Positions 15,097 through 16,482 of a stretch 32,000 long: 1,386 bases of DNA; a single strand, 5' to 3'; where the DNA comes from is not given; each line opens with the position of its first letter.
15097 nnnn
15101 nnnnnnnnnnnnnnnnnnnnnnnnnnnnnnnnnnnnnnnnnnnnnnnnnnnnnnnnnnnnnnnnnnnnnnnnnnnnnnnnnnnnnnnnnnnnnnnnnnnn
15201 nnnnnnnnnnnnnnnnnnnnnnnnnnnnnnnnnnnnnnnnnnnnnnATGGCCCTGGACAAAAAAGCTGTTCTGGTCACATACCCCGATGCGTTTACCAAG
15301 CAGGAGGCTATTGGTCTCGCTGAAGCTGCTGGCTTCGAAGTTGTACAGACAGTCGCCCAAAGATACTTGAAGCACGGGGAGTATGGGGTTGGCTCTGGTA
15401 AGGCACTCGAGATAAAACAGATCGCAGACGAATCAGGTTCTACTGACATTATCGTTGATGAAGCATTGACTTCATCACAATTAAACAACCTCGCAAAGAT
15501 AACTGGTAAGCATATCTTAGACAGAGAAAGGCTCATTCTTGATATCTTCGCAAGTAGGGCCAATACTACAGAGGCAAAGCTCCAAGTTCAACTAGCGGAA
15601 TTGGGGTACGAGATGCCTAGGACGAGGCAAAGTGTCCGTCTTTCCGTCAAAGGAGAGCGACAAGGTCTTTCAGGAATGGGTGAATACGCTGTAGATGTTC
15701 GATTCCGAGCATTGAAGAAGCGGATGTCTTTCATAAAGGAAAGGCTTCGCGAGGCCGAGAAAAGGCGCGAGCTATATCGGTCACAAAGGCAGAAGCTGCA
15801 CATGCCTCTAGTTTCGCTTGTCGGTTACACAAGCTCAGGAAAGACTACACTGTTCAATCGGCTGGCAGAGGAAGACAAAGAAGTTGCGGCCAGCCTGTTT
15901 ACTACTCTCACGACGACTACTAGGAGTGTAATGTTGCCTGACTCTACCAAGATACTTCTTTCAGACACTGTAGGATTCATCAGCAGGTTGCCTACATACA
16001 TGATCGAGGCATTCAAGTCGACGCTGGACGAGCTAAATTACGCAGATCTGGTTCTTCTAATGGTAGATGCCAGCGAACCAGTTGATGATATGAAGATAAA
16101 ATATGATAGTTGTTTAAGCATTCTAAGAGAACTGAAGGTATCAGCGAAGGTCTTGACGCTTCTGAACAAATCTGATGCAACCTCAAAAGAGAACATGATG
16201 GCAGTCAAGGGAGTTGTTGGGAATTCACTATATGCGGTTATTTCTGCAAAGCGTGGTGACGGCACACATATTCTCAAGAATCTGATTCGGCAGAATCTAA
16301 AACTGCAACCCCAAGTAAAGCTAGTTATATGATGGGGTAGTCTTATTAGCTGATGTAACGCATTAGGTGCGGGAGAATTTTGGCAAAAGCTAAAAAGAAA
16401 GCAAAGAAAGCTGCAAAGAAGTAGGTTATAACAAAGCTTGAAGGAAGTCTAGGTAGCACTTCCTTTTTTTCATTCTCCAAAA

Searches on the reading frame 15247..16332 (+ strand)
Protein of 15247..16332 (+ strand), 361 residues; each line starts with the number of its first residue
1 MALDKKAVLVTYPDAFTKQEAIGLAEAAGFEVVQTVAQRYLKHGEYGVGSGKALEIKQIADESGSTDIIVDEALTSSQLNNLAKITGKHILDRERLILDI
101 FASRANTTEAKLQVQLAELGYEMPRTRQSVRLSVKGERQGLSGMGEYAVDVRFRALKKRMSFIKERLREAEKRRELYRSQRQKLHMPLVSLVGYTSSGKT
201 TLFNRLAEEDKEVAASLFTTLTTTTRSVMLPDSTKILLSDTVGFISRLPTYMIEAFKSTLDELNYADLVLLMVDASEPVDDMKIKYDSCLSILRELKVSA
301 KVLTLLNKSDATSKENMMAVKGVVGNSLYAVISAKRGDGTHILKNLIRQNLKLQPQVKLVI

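Call 36: search_protein_families(library=pfam, proteins=[window:15247-16332:+], max_evalue=0.0001)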
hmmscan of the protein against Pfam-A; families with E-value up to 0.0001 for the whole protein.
window:15247-16332:+ (361 aa): 5 families
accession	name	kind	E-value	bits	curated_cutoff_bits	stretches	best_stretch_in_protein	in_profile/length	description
PF13167.11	GTP-bdg_N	-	3.2e-20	72.9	25.4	1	19-102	5-89/89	GTP-binding GTPase N-terminal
PF16360.10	GTP-bdg_M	-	1.5e-17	64.4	29.5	1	104-181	1-79/79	GTP-binding GTPase Middle Region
PF01926.29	MMR_HSR1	-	1.5e-16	61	21.9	1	189-308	2-113/113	50S ribosome-binding GTPase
PF02421.24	FeoB_N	-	1.1e-05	25.4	27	1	189-318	3-124/156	Ferrous iron transport protein B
PF03193.22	RsgA_GTPase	-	1.3e-05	25.5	30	0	174-244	94-168/174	RsgA GTPase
